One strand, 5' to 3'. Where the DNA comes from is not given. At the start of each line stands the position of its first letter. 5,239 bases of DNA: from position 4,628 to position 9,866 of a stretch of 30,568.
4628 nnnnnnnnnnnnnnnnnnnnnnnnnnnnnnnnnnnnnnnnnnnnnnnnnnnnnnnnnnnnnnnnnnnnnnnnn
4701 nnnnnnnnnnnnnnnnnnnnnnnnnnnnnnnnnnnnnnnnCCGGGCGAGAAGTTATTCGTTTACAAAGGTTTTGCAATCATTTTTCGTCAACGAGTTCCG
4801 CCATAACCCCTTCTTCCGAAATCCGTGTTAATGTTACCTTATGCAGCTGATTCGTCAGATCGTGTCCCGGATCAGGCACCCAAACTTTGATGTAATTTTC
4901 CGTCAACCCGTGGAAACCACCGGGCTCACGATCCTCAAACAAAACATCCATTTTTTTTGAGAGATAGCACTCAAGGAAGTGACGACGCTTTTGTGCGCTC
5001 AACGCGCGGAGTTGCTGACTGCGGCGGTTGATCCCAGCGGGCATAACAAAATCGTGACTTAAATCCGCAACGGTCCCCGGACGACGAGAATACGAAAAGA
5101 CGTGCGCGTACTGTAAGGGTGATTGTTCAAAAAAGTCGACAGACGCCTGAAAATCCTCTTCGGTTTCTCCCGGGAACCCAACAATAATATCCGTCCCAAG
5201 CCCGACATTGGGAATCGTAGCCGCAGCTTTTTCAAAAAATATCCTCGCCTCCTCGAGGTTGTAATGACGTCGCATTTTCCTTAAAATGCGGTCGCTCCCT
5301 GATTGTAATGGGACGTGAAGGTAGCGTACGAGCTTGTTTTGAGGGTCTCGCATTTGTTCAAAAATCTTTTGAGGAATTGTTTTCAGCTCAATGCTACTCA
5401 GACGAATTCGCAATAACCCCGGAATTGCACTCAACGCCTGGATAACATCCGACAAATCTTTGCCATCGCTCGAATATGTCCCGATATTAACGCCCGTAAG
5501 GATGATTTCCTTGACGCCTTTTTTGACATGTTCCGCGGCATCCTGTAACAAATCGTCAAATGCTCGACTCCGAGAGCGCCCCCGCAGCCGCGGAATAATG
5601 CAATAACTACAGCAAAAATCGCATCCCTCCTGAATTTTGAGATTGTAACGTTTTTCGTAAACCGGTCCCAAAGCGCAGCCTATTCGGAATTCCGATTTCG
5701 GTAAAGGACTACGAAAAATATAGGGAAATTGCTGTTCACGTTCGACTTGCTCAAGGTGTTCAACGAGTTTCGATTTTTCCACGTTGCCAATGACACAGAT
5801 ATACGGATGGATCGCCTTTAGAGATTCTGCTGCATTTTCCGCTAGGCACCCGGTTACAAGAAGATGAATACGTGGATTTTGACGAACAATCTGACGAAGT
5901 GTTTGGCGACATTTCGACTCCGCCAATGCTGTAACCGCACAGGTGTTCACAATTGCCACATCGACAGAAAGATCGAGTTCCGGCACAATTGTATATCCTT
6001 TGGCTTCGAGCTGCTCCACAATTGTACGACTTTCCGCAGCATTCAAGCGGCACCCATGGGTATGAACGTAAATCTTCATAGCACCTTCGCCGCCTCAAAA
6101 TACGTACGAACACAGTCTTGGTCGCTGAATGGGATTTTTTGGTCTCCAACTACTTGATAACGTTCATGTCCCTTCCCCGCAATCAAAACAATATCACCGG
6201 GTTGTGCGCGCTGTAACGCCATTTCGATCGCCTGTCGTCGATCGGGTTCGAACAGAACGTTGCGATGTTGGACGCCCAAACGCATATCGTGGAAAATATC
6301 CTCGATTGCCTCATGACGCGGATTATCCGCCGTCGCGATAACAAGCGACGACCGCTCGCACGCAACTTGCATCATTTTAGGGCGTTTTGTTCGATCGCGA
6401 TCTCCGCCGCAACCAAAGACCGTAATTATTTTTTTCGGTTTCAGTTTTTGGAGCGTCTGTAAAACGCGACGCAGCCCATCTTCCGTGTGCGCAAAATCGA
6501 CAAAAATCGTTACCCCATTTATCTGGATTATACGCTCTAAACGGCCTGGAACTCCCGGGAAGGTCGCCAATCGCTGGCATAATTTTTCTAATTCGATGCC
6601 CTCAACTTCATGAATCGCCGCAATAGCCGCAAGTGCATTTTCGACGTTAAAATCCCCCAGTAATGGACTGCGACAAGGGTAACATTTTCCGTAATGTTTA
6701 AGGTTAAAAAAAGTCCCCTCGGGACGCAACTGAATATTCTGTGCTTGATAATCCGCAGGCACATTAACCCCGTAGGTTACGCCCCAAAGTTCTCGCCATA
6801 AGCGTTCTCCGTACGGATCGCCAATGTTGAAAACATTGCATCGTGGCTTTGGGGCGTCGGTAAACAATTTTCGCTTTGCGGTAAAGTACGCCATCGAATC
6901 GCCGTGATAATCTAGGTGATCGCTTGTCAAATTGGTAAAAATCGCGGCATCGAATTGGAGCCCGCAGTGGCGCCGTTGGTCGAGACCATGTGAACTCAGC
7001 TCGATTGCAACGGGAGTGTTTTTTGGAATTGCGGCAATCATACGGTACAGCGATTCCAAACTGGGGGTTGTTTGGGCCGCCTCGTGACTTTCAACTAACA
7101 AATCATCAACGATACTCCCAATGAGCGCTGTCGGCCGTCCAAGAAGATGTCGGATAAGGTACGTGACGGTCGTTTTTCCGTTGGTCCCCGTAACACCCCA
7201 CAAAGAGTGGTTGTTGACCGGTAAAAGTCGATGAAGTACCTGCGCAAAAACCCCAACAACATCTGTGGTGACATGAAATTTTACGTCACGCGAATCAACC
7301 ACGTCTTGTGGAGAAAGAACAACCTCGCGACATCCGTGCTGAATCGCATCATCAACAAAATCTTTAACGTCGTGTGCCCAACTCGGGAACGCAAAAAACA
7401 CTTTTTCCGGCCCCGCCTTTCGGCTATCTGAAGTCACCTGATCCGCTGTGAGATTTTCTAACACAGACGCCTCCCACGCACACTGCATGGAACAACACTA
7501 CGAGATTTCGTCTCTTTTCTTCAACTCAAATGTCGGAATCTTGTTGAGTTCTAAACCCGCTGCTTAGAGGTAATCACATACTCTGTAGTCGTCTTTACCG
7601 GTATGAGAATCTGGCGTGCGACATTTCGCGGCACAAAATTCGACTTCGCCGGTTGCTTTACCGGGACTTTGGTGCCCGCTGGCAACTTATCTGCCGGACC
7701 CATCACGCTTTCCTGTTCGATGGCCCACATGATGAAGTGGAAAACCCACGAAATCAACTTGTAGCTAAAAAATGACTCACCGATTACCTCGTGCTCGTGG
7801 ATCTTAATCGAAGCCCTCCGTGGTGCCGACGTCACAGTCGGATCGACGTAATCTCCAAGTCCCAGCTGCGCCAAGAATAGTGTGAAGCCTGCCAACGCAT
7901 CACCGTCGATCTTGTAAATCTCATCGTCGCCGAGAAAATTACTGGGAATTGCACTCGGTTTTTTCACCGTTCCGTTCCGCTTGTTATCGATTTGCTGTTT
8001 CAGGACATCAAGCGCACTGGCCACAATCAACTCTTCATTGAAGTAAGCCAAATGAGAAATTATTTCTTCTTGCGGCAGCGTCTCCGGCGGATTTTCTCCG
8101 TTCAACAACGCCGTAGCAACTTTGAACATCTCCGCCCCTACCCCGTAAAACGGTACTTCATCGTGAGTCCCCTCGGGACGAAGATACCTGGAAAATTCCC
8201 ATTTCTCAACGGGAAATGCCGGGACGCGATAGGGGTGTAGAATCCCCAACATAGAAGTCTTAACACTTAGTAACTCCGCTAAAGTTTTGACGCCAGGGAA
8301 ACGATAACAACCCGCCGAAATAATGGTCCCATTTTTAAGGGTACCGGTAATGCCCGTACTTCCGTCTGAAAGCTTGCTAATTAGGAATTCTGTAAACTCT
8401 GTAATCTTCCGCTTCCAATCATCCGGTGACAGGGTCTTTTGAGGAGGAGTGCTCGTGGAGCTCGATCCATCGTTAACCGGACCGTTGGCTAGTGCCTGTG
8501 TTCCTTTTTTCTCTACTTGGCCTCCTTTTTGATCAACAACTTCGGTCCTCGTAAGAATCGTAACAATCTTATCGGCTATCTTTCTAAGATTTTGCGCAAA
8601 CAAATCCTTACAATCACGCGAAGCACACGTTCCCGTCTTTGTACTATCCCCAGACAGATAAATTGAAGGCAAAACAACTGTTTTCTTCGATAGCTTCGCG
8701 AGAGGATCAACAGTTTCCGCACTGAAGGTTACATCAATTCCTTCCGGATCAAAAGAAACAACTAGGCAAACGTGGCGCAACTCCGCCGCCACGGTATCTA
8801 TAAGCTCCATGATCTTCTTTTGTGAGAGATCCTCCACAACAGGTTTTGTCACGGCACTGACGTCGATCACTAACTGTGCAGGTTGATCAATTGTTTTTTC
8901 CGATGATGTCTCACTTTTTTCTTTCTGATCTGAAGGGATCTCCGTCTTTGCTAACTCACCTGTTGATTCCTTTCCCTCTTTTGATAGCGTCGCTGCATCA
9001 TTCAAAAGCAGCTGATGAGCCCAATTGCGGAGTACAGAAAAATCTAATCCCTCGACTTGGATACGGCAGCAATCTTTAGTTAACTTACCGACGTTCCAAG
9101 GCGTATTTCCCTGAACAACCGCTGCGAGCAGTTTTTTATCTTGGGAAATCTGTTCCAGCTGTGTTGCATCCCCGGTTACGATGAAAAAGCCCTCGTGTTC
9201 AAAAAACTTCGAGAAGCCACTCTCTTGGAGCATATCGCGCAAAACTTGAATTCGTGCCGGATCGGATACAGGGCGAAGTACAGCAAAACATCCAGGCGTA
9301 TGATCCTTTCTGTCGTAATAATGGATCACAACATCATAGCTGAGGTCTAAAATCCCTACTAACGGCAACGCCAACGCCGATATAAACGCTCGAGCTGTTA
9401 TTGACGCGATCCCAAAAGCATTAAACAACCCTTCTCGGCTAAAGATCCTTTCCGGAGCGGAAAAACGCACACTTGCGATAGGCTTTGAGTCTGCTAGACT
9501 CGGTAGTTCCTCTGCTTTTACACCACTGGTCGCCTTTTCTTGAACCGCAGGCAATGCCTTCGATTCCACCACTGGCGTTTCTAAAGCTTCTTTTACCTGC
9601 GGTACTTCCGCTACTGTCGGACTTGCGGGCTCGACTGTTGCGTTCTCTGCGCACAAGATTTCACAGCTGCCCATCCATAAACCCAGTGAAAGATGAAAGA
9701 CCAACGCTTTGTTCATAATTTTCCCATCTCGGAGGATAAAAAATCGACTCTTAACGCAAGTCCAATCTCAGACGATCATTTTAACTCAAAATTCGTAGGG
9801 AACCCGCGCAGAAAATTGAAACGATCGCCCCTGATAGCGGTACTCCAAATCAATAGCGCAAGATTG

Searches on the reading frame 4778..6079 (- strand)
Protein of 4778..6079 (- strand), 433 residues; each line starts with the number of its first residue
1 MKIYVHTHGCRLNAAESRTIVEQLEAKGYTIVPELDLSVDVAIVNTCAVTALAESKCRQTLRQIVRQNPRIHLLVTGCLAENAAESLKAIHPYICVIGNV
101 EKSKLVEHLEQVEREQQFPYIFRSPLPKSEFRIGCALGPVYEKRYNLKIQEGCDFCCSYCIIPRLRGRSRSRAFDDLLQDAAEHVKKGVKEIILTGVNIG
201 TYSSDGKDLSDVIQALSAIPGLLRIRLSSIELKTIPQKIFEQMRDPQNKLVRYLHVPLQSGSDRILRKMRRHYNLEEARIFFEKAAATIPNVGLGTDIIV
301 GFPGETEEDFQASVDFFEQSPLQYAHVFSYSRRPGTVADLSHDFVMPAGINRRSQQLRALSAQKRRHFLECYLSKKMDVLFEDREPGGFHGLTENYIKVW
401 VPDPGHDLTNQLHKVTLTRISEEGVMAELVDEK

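Call 4: search_protein_families(library=pfam, proteins=[window:4778-6079:-], max_evalue=1)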
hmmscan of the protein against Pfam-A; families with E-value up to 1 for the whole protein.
window:4778-6079:- (433 aa): 2 families
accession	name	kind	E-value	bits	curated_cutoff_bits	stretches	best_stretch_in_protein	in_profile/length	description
PF04055.27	Radical_SAM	-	2.5e-24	86.8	29.5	1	148-316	2-165/166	Radical SAM superfamily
PF00919.26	UPF0004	-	2.2e-22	79.3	27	1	2-94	1-93/98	Uncharacterized protein family UPF0004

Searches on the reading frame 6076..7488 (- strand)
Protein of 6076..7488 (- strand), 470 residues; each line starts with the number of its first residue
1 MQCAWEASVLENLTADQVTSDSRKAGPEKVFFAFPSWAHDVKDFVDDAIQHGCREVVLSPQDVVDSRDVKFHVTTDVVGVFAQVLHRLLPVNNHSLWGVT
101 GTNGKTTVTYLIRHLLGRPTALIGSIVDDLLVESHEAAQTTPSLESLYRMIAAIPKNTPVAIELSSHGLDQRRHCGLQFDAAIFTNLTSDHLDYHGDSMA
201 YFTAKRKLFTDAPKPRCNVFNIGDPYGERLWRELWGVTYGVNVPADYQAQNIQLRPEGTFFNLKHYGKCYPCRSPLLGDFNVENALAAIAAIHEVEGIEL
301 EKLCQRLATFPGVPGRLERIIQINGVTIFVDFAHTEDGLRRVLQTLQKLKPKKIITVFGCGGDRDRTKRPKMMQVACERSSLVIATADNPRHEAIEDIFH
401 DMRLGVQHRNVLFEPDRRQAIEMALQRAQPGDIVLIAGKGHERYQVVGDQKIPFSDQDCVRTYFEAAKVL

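Call 6: search_protein_families(library=pfam, proteins=[window:6076-7488:-], max_evalue=0.1)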
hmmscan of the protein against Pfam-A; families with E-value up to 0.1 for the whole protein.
window:6076-7488:- (470 aa): 3 families
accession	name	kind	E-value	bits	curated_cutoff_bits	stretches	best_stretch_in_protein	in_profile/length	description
PF08245.18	Mur_ligase_M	-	1.2e-45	156.4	24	1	99-291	1-199/200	Mur ligase middle domain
PF02875.26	Mur_ligase_C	-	4.1e-32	112.1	28.4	1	315-440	1-127/127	Mur ligase, glutamate ligase domain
PF20923.2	COMMD9_HN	-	0.044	14.5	27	0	117-150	17-50/75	COMMD9, helical N-terminal domain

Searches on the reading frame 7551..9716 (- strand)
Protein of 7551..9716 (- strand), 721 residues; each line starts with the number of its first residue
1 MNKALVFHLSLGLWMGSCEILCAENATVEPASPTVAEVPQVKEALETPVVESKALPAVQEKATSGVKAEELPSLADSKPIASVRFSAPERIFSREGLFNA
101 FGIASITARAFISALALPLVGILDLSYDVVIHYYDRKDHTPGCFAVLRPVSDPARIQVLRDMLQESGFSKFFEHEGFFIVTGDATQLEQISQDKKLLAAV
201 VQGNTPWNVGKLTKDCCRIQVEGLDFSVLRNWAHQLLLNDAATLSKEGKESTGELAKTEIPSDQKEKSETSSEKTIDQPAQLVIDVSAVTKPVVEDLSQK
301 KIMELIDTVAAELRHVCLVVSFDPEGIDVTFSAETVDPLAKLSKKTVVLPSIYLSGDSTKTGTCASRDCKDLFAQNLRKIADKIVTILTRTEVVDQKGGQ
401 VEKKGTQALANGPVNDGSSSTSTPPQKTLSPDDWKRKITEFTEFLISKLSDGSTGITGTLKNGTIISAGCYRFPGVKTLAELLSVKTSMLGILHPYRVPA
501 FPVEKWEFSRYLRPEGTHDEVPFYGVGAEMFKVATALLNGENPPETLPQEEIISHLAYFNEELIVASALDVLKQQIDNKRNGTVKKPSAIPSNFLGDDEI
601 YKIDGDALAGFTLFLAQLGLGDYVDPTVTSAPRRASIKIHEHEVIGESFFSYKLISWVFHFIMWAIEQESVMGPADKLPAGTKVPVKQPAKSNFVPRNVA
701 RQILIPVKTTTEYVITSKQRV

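Call 6: search_protein_families(library=pfam, proteins=[window:7551-9716:-], max_evalue=0.1)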
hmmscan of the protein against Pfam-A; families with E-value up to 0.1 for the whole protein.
window:7551-9716:- (721 aa): 1 family
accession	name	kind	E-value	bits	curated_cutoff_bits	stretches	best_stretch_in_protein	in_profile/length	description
PF05338.17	DUF717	-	0.0029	18.1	27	1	367-403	8-44/55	Protein of unknown function (DUF717)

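Call 78: search_protein_families(library=ncbifam, proteins=[window:7551-9716:-], max_evalue=0.1)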
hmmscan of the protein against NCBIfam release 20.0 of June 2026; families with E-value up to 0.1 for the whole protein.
window:7551-9716:- (721 aa): 1 family
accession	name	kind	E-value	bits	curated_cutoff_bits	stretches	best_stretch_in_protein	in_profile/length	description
TIGR00706.1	SppA_dom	equivalog_domain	0.031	13.9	155.45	1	293-380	10-95/208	signal peptide peptidase SppA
